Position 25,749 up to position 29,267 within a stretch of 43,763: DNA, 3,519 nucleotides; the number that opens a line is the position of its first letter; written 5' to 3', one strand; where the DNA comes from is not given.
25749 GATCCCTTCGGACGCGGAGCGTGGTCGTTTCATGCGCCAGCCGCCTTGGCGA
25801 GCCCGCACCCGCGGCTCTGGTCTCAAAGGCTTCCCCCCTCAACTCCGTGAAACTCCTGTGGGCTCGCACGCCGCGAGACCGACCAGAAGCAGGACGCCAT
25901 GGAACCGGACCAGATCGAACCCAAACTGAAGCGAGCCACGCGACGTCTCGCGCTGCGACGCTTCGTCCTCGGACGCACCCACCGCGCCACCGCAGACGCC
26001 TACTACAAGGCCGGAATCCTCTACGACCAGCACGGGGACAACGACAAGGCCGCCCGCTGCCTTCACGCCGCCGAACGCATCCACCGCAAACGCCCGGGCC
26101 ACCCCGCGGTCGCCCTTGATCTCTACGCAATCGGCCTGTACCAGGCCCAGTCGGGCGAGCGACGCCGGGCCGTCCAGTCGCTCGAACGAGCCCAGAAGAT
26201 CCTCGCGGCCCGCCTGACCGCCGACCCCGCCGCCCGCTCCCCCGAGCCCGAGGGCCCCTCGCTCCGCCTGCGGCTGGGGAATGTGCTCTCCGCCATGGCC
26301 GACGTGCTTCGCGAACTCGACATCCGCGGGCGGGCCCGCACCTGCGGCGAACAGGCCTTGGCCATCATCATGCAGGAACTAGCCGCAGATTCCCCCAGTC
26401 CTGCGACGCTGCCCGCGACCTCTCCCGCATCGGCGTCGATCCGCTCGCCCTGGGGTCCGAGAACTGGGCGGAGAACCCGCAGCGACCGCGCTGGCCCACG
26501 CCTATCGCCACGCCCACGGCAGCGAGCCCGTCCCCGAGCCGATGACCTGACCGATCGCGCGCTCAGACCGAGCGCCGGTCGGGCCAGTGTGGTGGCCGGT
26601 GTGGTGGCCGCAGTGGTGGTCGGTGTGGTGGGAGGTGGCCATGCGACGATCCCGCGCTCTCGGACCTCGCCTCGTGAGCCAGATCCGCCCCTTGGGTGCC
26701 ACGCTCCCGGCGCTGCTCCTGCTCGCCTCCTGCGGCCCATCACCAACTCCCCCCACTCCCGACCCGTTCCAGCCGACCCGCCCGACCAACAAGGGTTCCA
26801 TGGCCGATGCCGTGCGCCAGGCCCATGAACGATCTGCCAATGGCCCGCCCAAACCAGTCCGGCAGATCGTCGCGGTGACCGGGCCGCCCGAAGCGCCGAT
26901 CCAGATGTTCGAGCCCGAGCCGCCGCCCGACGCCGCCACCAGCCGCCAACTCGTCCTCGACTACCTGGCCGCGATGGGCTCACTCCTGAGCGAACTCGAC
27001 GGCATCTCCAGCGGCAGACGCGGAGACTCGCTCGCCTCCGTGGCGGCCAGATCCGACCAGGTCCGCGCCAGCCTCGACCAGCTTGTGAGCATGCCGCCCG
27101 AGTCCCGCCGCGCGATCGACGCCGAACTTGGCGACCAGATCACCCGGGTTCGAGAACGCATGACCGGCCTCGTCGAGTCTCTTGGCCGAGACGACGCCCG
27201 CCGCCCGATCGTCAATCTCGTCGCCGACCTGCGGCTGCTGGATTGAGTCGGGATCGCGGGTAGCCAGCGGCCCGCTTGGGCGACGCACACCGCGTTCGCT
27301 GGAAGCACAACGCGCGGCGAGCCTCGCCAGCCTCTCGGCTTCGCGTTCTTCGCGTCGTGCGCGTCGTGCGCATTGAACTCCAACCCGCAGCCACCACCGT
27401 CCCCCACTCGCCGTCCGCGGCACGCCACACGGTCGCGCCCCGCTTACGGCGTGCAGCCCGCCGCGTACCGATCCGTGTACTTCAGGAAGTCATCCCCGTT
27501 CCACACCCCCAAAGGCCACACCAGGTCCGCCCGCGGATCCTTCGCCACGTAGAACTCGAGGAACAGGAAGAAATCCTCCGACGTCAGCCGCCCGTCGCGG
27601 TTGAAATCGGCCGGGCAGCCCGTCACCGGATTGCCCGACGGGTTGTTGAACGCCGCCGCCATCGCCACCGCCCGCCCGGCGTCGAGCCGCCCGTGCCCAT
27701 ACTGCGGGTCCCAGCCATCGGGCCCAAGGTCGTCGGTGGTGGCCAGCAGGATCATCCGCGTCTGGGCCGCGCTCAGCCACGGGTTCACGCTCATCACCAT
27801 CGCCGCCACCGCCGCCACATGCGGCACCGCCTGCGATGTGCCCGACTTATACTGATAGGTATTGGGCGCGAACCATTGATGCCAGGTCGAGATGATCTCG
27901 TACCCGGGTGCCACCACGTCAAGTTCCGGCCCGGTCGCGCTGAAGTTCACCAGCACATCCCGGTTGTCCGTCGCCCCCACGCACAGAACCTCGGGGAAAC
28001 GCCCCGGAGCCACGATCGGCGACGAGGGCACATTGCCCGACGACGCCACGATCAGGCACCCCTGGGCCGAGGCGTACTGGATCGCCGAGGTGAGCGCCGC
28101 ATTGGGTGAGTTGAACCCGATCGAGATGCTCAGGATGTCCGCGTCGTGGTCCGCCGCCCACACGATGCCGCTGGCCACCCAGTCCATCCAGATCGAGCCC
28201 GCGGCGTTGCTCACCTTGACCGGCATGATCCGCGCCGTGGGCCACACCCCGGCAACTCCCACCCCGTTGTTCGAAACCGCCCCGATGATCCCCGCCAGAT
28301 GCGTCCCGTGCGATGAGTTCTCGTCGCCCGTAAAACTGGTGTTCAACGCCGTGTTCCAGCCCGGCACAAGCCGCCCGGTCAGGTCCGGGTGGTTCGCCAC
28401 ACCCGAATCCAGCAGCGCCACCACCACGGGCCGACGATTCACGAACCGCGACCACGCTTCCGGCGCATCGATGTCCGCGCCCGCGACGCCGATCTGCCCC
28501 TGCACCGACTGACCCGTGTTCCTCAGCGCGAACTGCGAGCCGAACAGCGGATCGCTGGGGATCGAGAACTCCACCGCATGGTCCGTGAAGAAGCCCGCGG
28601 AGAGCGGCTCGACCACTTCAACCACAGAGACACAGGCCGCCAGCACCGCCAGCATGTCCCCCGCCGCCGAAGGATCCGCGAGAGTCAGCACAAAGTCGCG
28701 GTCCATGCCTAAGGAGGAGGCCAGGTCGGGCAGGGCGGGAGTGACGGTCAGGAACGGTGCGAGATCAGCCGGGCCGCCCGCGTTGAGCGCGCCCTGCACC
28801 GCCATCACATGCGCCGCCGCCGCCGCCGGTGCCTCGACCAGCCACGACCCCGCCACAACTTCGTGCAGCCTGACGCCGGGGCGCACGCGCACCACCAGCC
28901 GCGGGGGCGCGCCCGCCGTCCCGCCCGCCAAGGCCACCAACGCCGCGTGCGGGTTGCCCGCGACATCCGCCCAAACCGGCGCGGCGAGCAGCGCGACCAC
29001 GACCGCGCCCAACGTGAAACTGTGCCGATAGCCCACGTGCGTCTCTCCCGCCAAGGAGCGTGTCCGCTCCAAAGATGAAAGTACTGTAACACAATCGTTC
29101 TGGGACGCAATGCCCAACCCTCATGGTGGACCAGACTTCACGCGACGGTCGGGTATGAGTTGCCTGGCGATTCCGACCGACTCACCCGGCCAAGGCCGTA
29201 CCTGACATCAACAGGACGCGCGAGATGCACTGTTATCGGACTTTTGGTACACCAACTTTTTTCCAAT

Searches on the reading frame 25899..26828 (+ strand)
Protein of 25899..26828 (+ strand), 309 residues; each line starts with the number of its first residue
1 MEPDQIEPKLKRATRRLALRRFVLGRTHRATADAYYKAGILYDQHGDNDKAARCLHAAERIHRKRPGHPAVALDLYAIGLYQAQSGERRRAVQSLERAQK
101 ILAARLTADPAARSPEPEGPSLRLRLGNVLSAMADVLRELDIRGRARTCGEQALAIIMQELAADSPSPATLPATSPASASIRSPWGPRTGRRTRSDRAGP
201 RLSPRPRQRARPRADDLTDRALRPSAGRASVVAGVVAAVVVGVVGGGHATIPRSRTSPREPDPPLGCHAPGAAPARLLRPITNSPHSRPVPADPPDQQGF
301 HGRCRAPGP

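Call 49: search_protein_families(library=pfam, proteins=[window:25899-26828:+], max_evalue=0.001)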
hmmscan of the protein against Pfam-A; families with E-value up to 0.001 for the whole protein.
window:25899-26828:+ (309 aa): 2 families
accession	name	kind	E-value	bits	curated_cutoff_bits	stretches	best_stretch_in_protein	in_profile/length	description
PF13424.12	TPR_12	-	7.5e-10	39.3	30.1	2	17-63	30-76/77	Tetratricopeptide repeat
PF07719.23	TPR_2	-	8e-06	26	27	0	32-61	1-30/34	Tetratricopeptide repeat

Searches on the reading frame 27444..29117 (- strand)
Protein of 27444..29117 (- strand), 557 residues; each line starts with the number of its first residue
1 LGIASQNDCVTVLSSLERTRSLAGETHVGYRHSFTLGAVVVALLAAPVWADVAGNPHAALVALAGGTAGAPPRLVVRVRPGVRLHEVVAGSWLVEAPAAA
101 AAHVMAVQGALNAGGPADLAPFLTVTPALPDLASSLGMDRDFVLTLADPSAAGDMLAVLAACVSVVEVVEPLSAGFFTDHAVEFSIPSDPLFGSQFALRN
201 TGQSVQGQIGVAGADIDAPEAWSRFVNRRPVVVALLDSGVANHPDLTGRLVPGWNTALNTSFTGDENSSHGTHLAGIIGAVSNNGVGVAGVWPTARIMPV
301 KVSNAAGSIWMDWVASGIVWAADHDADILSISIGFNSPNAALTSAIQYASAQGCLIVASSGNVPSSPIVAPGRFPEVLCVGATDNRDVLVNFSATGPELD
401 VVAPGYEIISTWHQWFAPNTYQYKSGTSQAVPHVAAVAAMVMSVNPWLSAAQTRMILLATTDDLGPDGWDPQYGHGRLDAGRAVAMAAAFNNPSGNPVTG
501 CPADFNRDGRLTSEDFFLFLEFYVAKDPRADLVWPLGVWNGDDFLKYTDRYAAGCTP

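Call 11: search_protein_families(library=ncbifam, proteins=[window:27444-29117:-], max_evalue=0.01)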
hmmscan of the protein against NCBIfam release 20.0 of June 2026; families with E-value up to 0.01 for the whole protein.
window:27444-29117:- (557 aa): 8 families
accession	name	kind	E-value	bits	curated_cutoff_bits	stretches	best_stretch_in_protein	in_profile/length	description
TIGR03921.1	T7SS_mycosin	equivalog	1.4e-56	192.2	278.75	1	228-493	12-291/353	type VII secretion-associated serine protease mycosin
NF033595.1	denti_PrtP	equivalog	3.8e-24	85.3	300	2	344-486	357-504/606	dentilisin complex serine proteinase subunit PrtP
TIGR03895.1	protease_PatA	subfamily_domain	1.4e-15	57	421.05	1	270-445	1-180/606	PatA/PatG family cyanobactin maturation protease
NF049966.1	QH_SP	equivalog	6.9e-15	55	165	1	233-461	2-211/219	subtilisin-like serine protease QhpE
NF041540.1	dockerin_GC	domain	5.1e-13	49.2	29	1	501-555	1-67/67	GC-type dockerin domain-anchored protein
NF051851.1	AtpSerPepEprS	equivalog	1.9e-08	32.8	1700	1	402-465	282-341/988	autotransporter serine peptidase EprS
NF033865.1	fusolisin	equivalog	0.00059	18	999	1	418-463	336-381/1006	fusolisin family autotransporter serine protease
NF040809.1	germ_prot_CspBA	exception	0.0044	14.7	1250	0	370-442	398-473/1099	bifunctional germination protease/germinant receptor pseudoprotease CspBA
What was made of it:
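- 27444..29117 (-): Eleventh member, outside the finding: S8 subtilase with a short (55-aa) GC-type dockerin tail at 27444-27617, ending GCTP. It lacks the 12-residue insertion in both repeats. ORF limits are given; the start codon is uncertain. NF041540, 49.2 bits; mycosin-like S8 domain at E = 1.4e-56 (call 11).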

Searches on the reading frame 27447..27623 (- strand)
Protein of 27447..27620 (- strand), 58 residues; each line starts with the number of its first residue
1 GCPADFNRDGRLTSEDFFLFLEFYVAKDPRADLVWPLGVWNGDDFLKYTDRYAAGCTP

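Call 20: search_protein_families(library=pfam, proteins=[window:27447-27620:-], max_evalue=10)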
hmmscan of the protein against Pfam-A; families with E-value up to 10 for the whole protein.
seq(58 aa): 2 families
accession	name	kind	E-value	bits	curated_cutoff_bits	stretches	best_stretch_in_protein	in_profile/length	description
PF13405.12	EF-hand_6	-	0.085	13.1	25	1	5-22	10-27/30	EF-hand domain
PF00036.39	EF-hand_1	-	0.12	12.4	25.4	1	4-21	9-26/29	EF hand domain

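Call 41: predict_structure(alignment_id=A3)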
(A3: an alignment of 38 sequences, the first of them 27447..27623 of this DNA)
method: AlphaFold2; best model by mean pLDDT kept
length: 59 residues; sequences in the alignment: 38
mean_pLDDT: 86.3   pTM: 0.73
mean pLDDT of the five models: 86.3, 85.7, 84.9, 84.6, 83.2
residues with pLDDT >= 90: 28; 70-90: 26; 50-70: 5; < 50: 0
segments of 3 or more residues with pLDDT < 50: none
pLDDT, mean of each block of 10 residues (from residue 1): 81 91 94 83 90 78
secondary structure, 60 per line:
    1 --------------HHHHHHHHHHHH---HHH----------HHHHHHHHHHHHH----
elements in order: H15-26 H43-55
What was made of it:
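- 27444..29117 (-): AF2 pLDDT 86.3 (call 41).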

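Call 45: fold_search(model_id=the predicted structure, library=pdb)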
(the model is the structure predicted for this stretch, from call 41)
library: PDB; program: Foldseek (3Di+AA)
matches with E <= 10: 8; with E <= 0.001: 0
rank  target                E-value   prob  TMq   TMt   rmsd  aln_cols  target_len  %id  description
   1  4uyp_B                2.4e+00  0.28  0.52  0.45   3.8        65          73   15  High resolution structure of the third cohesin ScaC in complex with the ScaB dockerin with a mutation in the N-termina (released 2015-04-15)
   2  2vn5_D                5.8e+00  0.16  0.54  0.56   3.4        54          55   20  The Clostridium cellulolyticum dockerin displays a dual binding mode for its cohesin partner (released 2008-05-20)
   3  2vn5_B                5.8e+00  0.16  0.54  0.56   3.5        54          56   20  The Clostridium cellulolyticum dockerin displays a dual binding mode for its cohesin partner (released 2008-05-20)
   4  6qlb_A                6.6e+00  0.04  0.32  0.13  11.1        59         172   12  Calpain small subunit 1, RNA-binding protein Hfq (released 2020-02-05)
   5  2ozn_B                7.5e+00  0.20  0.64  0.33   2.1        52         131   17  The Cohesin-Dockerin Complex of NagJ and NagH from Clostridium perfringens (released 2008-05-06)
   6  6qlb_B                8.0e+00  0.03  0.26  0.12  10.8        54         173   15  Calpain small subunit 1, RNA-binding protein Hfq (released 2020-02-05)
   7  1dvi_A                9.6e+00  0.02  0.27  0.12  10.8        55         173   14  CALPAIN DOMAIN VI WITH CALCIUM BOUND (released 1998-05-27)
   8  1aj5_A                9.6e+00  0.02  0.24  0.11  11.1        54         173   15  CALPAIN DOMAIN VI APO (released 1998-05-20)
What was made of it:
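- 27444..29117 (-): The best Foldseek matches are dockerins (call 45).
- On Classical dockerin (Pfam PF00404, Dockerin_1): Short-form model: four of the five best PDB matches are dockerins (TM 0.52-0.64, rmsd 2.1-3.8 A), but the E-values are 2.4-7.5 (call 45).
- Four of the five best Foldseek matches of the short form, out of 350,542 chains, are dockerins: 4uyp_B, 2vn5_B, 2vn5_D and 2ozn_B, with TM 0.52-0.64 (call 45). The Foldseek E-values are 2-10, which is not significant (call 45).
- Tried and rejected: Only the insertion-free S8 tail retrieved dockerins (call 45).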
